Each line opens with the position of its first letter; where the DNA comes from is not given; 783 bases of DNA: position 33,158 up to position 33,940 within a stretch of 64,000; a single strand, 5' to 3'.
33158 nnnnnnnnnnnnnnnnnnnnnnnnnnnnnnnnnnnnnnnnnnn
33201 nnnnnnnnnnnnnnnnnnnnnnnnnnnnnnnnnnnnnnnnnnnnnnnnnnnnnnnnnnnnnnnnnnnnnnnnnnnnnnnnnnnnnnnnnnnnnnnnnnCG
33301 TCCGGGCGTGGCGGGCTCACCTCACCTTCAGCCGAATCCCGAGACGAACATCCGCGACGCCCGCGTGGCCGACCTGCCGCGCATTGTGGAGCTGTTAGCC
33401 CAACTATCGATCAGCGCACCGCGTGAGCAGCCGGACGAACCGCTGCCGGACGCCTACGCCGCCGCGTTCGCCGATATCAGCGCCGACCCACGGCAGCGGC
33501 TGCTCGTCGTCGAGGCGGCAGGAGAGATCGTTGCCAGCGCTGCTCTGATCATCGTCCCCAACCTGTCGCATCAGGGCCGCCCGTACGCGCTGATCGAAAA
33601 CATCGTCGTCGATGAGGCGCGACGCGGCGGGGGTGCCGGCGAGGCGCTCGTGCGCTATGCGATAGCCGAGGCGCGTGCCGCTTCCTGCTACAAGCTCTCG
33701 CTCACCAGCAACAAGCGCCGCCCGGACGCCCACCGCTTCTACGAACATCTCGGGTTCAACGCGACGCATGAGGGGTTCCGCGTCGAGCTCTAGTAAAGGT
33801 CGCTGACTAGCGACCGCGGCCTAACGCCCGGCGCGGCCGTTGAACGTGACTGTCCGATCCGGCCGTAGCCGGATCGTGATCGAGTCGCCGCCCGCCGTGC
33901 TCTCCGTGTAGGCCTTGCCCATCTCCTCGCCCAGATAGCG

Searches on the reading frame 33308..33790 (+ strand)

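Call 28: search_protein_families(library=pfam, proteins=[window:33308-33790:+], max_evalue=0.0001)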
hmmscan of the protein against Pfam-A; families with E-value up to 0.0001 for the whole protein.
window:33308-33790:+ (161 aa): 3 families
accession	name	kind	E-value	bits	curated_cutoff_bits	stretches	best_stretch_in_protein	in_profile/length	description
PF00583.31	Acetyltransf_1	-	1.1e-17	64.8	20.7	1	40-150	10-116/116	Acetyltransferase (GNAT) family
PF13508.13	Acetyltransf_7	-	4.6e-13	49.8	27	1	62-151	2-83/84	Acetyltransferase (GNAT) domain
PF13673.13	Acetyltransf_10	-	4.5e-08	33.6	23.6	1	60-156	28-113/128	Acetyltransferase (GNAT) domain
